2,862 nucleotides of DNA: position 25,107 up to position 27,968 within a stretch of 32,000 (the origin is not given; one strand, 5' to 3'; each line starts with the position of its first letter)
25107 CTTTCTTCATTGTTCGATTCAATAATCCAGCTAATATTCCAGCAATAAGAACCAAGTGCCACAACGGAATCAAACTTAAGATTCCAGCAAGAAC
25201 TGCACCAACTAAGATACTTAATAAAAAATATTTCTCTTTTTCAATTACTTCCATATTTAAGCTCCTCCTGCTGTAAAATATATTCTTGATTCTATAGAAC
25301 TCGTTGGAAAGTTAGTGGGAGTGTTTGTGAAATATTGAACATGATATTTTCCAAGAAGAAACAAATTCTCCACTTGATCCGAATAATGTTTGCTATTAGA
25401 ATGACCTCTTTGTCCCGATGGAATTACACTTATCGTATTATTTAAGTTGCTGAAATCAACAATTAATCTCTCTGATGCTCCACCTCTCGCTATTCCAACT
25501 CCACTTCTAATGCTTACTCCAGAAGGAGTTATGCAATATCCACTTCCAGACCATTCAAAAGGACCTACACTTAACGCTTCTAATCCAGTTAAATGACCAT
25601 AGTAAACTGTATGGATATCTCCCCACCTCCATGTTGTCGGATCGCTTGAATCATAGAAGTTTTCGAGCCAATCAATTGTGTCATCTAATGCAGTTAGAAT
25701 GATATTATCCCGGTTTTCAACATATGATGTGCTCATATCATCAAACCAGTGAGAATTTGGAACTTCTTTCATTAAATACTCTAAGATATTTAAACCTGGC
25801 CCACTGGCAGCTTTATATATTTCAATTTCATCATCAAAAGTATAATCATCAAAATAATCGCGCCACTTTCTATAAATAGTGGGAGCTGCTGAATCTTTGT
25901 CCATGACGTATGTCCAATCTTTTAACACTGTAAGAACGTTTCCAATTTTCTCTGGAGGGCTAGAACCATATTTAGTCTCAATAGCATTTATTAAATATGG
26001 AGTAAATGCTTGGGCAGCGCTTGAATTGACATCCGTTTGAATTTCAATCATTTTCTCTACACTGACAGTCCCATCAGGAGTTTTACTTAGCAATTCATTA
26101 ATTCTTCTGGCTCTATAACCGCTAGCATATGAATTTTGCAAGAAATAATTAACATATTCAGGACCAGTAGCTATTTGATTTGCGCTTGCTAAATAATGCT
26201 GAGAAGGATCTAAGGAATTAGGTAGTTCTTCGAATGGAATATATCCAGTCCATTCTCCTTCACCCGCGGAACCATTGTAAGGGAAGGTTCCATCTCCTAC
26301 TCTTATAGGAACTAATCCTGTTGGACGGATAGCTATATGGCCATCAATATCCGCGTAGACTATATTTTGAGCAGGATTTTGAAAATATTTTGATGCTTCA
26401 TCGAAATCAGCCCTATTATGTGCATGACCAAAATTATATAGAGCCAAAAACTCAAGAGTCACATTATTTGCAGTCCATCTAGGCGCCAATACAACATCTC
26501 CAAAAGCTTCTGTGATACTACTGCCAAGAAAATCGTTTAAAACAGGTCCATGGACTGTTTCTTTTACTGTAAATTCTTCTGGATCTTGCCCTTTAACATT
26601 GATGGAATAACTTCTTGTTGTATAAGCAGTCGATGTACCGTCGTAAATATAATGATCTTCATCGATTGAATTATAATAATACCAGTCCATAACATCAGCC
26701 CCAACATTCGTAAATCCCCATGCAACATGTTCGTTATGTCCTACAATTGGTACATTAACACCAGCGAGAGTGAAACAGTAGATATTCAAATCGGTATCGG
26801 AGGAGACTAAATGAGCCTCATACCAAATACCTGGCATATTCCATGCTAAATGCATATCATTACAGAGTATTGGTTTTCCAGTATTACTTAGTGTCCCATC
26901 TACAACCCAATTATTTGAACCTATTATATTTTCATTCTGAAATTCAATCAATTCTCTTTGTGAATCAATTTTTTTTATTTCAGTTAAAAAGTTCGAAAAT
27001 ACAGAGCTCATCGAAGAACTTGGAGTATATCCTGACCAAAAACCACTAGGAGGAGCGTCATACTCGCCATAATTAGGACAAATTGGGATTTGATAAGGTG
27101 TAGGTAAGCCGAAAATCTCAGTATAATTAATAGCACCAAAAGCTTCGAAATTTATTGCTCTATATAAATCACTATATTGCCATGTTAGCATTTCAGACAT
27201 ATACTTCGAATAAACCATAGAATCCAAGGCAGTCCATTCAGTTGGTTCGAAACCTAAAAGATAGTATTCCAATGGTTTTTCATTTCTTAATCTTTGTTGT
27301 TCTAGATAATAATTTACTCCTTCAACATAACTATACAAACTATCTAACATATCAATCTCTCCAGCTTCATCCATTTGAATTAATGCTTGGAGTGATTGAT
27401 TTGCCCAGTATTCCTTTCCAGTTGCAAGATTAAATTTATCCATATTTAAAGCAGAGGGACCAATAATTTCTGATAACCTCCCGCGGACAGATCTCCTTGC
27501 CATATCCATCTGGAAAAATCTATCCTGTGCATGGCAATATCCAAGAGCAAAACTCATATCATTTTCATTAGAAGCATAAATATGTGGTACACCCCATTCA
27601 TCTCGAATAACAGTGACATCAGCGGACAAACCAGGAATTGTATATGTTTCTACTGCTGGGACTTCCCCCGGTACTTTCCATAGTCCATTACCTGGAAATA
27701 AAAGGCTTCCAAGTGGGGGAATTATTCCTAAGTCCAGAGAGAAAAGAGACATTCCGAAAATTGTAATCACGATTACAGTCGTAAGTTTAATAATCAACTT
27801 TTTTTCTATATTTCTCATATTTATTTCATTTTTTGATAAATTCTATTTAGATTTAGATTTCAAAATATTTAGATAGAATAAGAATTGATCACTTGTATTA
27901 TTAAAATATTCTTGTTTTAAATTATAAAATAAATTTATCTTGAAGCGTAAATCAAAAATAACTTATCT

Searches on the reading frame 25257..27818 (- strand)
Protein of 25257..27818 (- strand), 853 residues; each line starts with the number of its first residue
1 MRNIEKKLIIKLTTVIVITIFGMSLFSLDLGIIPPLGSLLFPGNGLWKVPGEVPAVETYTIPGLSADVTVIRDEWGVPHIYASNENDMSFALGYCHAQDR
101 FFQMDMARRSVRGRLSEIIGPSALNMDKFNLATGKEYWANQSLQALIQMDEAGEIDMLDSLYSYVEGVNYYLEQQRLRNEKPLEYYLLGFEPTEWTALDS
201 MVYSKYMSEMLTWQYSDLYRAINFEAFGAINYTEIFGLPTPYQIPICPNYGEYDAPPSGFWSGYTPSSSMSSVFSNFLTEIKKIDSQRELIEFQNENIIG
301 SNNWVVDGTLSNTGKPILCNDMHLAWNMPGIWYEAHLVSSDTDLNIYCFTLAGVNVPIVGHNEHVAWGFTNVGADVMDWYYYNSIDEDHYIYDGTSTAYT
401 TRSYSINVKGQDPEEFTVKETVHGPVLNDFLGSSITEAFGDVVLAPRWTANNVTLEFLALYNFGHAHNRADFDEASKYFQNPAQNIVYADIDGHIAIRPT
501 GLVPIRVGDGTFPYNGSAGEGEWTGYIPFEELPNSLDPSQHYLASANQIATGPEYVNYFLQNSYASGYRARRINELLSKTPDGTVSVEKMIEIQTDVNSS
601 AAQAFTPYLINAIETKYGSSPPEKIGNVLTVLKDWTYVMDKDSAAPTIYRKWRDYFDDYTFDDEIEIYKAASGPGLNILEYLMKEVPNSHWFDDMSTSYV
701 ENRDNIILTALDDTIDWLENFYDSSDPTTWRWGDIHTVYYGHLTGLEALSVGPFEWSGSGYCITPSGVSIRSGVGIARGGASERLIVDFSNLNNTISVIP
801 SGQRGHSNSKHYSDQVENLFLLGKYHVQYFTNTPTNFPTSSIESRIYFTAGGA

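Call 6: search_protein_families(library=ncbifam, max_evalue=1e-10, proteins=[window:25257-27818:-])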
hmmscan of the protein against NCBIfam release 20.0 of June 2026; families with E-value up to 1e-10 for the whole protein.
window:25257-27818:- (853 aa): 1 family
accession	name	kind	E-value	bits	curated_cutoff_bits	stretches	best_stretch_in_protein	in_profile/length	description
NF051460.1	bi_acylase_PvdQ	equivalog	1.5e-21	76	950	0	67-178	27-139/763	bifunctional acylase PvdQ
